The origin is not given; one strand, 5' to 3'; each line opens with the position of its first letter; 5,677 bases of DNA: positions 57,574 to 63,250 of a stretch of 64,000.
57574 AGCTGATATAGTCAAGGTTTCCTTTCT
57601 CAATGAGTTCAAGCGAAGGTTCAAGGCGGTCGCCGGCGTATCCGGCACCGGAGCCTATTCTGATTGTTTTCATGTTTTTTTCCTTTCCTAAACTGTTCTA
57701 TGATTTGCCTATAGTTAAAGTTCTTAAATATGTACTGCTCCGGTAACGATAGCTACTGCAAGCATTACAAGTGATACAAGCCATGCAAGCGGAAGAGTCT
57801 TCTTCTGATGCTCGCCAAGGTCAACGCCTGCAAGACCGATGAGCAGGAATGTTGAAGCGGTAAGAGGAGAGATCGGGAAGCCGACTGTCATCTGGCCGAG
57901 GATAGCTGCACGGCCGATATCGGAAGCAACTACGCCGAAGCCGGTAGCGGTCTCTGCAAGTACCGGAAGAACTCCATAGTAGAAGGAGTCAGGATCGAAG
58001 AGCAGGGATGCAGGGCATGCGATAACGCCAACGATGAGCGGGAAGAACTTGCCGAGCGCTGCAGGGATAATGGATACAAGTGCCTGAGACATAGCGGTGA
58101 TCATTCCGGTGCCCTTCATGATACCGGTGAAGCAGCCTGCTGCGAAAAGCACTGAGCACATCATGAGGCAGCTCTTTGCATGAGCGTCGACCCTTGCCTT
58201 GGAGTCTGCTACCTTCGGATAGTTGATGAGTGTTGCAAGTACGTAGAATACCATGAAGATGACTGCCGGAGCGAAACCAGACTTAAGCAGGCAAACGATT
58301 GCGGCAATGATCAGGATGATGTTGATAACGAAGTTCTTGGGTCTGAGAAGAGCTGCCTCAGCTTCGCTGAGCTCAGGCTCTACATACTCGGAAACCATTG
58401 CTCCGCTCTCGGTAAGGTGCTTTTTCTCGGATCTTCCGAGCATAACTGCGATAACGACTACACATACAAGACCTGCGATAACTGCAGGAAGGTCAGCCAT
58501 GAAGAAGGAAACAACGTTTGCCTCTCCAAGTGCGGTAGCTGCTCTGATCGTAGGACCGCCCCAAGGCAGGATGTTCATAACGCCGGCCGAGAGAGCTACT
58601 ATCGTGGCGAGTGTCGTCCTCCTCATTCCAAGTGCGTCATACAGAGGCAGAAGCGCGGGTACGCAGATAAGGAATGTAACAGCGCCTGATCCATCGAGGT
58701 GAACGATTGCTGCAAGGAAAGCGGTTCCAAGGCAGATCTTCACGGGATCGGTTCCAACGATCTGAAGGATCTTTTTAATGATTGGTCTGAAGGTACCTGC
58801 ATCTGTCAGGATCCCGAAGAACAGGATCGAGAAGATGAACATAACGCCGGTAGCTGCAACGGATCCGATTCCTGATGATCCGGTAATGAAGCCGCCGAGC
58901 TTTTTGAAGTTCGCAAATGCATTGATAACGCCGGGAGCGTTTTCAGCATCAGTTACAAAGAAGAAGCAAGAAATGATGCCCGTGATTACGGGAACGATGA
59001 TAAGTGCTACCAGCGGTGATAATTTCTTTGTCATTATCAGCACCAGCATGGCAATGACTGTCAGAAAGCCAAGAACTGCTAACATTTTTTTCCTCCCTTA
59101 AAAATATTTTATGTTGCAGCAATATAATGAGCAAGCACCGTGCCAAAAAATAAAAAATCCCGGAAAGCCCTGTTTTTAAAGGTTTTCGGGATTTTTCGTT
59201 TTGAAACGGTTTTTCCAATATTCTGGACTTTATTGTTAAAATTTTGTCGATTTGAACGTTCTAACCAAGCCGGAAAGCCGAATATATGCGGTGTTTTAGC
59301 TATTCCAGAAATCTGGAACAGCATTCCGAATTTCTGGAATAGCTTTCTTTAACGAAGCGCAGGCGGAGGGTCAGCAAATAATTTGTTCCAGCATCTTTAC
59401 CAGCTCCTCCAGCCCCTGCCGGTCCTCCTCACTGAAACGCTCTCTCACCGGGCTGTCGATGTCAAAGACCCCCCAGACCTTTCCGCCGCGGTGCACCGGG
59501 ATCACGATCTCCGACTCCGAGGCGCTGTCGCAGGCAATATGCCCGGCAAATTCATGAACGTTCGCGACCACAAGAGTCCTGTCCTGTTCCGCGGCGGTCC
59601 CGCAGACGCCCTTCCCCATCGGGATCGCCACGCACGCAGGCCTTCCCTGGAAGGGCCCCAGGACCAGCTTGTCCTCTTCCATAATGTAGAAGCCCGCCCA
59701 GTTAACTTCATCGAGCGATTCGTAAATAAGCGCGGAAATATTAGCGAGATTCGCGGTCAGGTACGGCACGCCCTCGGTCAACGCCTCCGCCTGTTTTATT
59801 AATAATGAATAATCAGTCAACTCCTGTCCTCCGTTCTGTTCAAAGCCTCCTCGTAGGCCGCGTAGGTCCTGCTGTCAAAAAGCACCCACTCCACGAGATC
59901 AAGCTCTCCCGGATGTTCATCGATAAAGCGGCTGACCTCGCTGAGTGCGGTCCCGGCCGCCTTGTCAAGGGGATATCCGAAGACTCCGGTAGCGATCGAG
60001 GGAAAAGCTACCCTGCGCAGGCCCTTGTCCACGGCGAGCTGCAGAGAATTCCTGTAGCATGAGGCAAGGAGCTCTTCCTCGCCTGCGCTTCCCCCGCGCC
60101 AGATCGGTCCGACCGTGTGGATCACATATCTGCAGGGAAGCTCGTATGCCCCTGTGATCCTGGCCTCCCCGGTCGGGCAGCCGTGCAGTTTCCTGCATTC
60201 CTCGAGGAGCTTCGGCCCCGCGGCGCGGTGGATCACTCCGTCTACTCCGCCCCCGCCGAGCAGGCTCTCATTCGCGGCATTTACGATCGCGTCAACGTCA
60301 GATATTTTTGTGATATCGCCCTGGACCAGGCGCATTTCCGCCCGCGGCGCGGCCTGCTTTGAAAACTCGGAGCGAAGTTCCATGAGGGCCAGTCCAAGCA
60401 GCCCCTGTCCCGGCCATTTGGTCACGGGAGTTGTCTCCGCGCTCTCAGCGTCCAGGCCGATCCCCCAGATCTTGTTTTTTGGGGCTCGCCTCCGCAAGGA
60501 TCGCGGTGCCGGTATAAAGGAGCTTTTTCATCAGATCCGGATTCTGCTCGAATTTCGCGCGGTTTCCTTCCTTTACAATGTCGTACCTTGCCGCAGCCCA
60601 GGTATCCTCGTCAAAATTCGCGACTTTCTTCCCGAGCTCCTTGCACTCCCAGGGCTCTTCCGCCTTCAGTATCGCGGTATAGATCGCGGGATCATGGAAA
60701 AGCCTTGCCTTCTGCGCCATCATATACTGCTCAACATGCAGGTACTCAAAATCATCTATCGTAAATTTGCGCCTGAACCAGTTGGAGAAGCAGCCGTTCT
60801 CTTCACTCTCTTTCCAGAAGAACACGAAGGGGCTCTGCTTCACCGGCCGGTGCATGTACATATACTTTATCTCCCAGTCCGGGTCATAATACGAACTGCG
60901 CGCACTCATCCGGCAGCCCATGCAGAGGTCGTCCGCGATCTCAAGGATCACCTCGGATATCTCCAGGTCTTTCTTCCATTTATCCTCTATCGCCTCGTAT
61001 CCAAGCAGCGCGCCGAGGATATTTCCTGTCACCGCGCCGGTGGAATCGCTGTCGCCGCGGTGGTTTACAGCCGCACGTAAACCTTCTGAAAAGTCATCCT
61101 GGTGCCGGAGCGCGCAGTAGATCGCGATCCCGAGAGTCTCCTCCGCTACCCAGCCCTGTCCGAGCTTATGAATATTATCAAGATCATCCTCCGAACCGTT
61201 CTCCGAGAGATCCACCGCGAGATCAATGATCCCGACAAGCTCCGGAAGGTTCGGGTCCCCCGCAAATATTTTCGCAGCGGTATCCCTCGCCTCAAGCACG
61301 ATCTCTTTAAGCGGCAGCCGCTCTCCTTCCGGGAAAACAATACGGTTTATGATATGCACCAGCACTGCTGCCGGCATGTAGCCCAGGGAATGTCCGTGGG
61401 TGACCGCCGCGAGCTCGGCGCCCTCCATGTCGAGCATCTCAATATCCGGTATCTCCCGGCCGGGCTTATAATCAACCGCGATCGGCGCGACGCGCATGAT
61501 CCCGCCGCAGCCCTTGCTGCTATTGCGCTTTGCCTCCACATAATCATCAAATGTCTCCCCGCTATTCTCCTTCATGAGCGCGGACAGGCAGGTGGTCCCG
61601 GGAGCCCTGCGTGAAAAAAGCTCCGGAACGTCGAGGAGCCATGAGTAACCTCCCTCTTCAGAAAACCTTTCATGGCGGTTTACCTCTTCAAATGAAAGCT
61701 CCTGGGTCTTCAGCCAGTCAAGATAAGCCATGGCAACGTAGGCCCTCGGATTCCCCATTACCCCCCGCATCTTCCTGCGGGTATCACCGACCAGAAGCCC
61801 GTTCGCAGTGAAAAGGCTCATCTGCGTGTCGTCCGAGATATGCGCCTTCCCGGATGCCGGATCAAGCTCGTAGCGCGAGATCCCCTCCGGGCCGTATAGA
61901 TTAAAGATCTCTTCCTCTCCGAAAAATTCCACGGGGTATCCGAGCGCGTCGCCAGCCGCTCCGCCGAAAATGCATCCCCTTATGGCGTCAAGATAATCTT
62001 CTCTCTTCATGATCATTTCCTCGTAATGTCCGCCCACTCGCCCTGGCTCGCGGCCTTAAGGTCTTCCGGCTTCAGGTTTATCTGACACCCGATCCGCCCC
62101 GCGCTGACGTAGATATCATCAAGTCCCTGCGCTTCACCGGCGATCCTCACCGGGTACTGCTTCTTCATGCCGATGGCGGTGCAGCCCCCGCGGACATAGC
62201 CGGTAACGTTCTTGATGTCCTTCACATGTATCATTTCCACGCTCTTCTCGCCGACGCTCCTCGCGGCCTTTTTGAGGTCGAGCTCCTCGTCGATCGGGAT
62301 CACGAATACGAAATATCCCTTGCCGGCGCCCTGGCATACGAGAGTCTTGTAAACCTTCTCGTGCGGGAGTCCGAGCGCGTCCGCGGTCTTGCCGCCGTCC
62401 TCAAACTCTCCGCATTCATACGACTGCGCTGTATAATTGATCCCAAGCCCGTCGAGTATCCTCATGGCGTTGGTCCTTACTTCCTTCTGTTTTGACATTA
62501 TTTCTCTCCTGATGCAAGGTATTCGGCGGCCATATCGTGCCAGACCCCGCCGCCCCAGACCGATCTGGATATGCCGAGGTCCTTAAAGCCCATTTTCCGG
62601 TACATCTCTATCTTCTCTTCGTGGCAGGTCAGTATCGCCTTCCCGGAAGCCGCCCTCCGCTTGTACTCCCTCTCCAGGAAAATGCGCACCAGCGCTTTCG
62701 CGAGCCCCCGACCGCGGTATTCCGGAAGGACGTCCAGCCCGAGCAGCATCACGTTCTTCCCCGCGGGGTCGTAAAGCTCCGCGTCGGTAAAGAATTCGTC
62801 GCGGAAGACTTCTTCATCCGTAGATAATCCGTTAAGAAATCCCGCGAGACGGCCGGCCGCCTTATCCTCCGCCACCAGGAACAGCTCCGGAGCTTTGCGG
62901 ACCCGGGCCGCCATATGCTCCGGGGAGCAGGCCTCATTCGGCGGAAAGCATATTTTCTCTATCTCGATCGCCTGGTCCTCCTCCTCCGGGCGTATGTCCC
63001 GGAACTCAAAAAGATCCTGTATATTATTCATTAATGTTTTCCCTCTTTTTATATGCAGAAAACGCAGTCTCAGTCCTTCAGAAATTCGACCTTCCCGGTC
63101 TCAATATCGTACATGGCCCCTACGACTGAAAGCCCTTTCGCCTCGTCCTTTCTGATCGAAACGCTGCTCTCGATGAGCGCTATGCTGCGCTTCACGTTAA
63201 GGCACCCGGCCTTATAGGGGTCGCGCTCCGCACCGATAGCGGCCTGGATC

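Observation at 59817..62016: ARH-NADAR-Macro triple fusion (three different ADP-ribose-removing domains) broken by a +1 frameshift in an A6 run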

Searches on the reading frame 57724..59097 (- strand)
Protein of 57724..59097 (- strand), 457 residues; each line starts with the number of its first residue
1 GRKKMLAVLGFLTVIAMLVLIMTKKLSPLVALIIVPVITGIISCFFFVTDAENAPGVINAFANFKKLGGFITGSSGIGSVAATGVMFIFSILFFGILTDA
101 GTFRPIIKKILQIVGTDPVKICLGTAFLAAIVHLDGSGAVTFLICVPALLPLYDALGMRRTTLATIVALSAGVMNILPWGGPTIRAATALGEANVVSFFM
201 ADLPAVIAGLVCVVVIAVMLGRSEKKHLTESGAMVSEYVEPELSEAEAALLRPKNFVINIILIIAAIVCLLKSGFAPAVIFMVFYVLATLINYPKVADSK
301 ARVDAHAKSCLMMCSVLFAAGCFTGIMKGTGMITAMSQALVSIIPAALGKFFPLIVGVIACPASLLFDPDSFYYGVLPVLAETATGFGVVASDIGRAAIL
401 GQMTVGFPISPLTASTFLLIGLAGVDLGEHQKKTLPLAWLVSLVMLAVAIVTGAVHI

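Call 26: search_protein_families(library=pfam, proteins=[window:57724-59097:-], max_evalue=0.001)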
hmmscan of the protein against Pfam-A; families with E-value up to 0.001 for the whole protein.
window:57724-59097:- (457 aa): 2 families
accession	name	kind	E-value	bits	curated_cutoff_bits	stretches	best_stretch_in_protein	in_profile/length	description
PF03600.22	CitMHS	-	4.4e-30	105.4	31.9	1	18-398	2-333/336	Citrate transporter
PF03553.21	Na_H_antiporter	-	4.1e-06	26.7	23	1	54-221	136-302/303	Na+/H+ antiporter family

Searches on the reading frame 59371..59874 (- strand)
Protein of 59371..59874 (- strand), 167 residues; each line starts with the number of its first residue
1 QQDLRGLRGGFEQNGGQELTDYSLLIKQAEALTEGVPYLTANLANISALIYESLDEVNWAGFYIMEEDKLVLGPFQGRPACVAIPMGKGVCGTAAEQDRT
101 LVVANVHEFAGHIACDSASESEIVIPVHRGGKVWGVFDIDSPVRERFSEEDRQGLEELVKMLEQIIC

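Call 26: search_protein_families(library=pfam, proteins=[window:59371-59874:-], max_evalue=0.001)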
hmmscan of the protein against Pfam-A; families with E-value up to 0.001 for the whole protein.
window:59371-59874:- (167 aa): 2 families
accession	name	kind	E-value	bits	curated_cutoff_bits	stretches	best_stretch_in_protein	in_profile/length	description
PF01590.32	GAF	-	1.3e-12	48.8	22.4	1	60-165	22-132/133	GAF domain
PF13185.12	GAF_2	-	2e-12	47.9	28.6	1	42-165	3-134/136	GAF domain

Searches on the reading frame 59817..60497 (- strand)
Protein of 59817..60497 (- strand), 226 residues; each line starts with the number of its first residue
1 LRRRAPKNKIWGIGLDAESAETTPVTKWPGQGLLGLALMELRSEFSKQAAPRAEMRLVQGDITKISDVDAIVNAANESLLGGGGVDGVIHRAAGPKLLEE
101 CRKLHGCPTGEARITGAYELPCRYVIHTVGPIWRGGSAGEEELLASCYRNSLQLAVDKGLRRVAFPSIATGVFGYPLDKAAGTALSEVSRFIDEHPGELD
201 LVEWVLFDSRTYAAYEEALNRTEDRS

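Call 4: search_protein_families(library=pfam, proteins=[window:59817-60497:-], max_evalue=0.01)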
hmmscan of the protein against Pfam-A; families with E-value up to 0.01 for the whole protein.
window:59817-60497:- (226 aa): 2 families
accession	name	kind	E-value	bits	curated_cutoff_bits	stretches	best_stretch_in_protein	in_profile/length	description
PF01661.27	Macro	-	1.5e-47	160.8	22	1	72-183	1-117/118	Macro domain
PF08719.17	NADAR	-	9.5e-07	29.6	35.1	1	5-45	123-162/163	NADAR domain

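Call 55: search_protein_families(library=padloc, proteins=[window:59817-60497:-], max_evalue=0.001)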
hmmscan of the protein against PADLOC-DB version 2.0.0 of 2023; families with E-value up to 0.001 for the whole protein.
window:59817-60497:- (226 aa): 1 family
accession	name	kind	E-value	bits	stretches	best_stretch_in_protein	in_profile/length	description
PDLC04643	PDC-M42C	-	2.8e-07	28.9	1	5-44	117-156/158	-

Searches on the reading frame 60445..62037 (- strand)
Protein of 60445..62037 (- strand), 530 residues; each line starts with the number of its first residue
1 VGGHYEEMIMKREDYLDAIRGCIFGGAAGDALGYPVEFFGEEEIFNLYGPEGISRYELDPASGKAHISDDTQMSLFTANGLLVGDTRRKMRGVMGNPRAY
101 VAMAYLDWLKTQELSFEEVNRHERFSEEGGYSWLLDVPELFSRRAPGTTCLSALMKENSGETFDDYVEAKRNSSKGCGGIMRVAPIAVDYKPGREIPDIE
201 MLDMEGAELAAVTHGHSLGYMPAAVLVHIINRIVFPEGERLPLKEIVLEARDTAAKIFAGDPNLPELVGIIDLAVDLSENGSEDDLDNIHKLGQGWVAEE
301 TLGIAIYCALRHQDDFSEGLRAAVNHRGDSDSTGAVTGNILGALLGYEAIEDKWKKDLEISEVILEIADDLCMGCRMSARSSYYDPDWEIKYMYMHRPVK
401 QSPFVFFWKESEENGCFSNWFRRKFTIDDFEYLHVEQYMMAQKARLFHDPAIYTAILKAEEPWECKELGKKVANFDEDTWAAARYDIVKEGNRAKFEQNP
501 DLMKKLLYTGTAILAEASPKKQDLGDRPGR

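Call 4: search_protein_families(library=pfam, proteins=[window:60445-62037:-], max_evalue=0.01)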
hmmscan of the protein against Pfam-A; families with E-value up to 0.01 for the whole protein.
window:60445-62037:- (530 aa): 2 families
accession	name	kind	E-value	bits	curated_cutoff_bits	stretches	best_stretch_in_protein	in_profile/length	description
PF03747.19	ADP_ribosyl_GH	-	3.2e-61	207.9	26.2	1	21-352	1-286/287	ADP-ribosylglycohydrolase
PF08719.17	NADAR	-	1.7e-34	119.9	35.1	1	406-520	1-125/163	NADAR domain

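Call 55: search_protein_families(library=padloc, proteins=[window:60445-62016:-], max_evalue=0.001)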
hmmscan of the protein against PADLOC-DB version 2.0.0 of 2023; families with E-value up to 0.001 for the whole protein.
window:60445-62016:- (523 aa): 1 family
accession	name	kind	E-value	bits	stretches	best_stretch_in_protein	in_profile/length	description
PDLC04643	PDC-M42C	-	1.2e-34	117.8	1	398-513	4-119/158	-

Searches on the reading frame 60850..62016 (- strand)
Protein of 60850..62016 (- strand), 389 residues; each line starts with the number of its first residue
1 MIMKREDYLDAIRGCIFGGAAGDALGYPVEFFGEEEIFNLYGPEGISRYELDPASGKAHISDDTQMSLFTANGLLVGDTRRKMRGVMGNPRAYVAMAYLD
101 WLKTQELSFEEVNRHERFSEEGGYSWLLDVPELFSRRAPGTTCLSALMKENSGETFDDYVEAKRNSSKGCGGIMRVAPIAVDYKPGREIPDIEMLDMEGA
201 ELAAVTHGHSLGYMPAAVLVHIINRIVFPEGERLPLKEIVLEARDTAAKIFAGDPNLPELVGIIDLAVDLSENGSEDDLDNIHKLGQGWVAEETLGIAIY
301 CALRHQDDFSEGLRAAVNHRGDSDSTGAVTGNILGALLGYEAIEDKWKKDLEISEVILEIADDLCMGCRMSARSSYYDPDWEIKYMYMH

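Call 54: search_solved_structures(query=A2, max_evalue=0.001, show_alignments=1)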
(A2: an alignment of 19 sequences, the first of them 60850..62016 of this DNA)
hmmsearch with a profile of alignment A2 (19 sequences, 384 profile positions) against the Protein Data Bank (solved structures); distinct sequences matched with E-value up to 0.001: 21.
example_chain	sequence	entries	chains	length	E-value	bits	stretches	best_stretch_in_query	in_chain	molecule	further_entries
1t5j_A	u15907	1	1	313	1.7e-23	86.4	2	164-367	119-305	Hypothetical protein MJ1187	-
3g9d_A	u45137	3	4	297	1.6e-16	63.4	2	301-351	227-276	Dinitrogenase reductase activating glucohydrolase | Dinitrogenase reductase activacting glicohydrolase | ADP-ribosyl-(Dinitrogen reductase) hydrolase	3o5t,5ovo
2woc_A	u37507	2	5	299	3.9e-16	62.1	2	8-74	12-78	ADP-RIBOSYL-[DINITROGEN REDUCTASE] GLYCOHYDROLASE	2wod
2woe_A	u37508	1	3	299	4.5e-16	61.9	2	8-74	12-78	ADP-RIBOSYL-[DINITROGEN REDUCTASE] GLYCOHYDROLASE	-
2qty_A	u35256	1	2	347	2e-15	59.8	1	165-347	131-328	Poly(ADP-ribose) glycohydrolase ARH3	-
9rfd_A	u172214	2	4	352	8.7e-15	57.7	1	165-349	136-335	ADP-ribosylhydrolase ARH3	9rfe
6d36_C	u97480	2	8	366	1.1e-14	57.4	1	165-349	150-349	Poly(ADP-ribose) glycohydrolase ARH3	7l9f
2g4k_A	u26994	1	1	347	1.2e-14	57.3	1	165-349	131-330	ADP-ribosylhydrolase 3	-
7l9h_C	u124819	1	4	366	1.2e-14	57.2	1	165-349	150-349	ADP-ribose glycohydrolase ARH3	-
5zqy_A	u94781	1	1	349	1.2e-14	57.2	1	165-349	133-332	Poly(ADP-ribose) glycohydrolase ARH3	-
2foz_A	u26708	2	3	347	1.3e-14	57.1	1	165-349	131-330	ADP-ribosylhydrolase like 2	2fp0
7akr_AAA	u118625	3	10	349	1.6e-14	56.8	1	165-349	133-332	ADP-ribose glycohydrolase ARH3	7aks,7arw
6g28_A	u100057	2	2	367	2.2e-14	56.4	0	128-215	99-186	[Protein ADP-ribosylarginine] hydrolase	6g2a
6g1p_A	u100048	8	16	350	2.4e-14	56.3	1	166-347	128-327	ADP-ribosylhydrolase like 2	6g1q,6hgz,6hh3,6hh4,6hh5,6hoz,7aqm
3hfw_A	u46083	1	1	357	2.4e-14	56.2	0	128-215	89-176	Protein ADP-ribosylarginine hydrolase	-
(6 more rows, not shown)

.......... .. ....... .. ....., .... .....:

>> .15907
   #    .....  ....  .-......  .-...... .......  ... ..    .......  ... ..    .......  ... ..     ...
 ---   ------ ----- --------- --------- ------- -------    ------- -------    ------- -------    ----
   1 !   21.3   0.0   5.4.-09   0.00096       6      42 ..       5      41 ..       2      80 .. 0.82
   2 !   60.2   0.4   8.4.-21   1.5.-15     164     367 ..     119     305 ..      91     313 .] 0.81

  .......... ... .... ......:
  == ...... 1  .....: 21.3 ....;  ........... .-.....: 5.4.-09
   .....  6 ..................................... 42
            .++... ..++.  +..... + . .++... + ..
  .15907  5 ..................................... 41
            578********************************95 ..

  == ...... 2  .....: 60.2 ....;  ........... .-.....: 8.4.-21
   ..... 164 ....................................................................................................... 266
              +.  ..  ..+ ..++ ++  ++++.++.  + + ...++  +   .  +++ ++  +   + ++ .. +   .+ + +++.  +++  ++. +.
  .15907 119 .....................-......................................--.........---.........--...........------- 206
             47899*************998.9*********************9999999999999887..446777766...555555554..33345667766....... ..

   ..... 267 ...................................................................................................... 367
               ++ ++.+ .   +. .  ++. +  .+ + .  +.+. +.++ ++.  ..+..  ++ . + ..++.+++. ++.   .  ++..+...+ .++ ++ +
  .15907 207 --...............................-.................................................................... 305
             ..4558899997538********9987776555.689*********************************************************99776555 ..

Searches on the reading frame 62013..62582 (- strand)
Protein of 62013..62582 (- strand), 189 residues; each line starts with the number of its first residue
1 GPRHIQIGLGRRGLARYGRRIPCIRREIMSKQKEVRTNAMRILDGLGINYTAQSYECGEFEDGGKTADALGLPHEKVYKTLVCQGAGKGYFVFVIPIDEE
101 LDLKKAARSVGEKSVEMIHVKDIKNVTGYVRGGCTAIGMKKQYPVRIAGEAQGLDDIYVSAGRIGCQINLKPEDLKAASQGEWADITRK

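Call 13: search_protein_families(library=pfam, proteins=[window:62013-62582:-], max_evalue=0.001)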
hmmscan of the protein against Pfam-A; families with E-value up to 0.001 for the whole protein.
window:62013-62582:- (189 aa): 1 family
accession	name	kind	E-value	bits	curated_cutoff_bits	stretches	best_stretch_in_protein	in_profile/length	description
PF04073.20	tRNA_edit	-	1.1e-23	84.1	25.5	1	65-176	9-121/123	Aminoacyl-tRNA editing domain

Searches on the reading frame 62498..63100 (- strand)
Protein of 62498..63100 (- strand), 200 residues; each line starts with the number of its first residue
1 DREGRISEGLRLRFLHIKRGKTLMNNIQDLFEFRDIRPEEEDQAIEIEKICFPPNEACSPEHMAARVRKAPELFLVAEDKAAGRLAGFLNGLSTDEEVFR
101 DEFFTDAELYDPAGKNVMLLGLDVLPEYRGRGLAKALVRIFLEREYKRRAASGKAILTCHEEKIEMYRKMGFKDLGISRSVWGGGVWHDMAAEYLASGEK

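Call 26: search_protein_families(library=pfam, proteins=[window:62498-63100:-], max_evalue=0.001)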
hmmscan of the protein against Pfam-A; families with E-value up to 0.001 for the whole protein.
window:62498-63100:- (200 aa): 5 families
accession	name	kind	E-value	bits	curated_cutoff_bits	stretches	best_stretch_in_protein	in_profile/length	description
PF00583.31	Acetyltransf_1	-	6.4e-11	43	20.7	1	46-172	6-116/116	Acetyltransferase (GNAT) family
PF13508.13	Acetyltransf_7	-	6.1e-10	39.8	27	1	72-173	3-83/84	Acetyltransferase (GNAT) domain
PF13673.13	Acetyltransf_10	-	1.3e-07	32.1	23.6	1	58-190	17-124/128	Acetyltransferase (GNAT) domain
PF13527.13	Acetyltransf_9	-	5.9e-06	26.7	25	0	123-172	79-124/127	Acetyltransferase (GNAT) domain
PF08445.16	FR47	-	0.00068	20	22.1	0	119-175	24-80/86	FR47-like protein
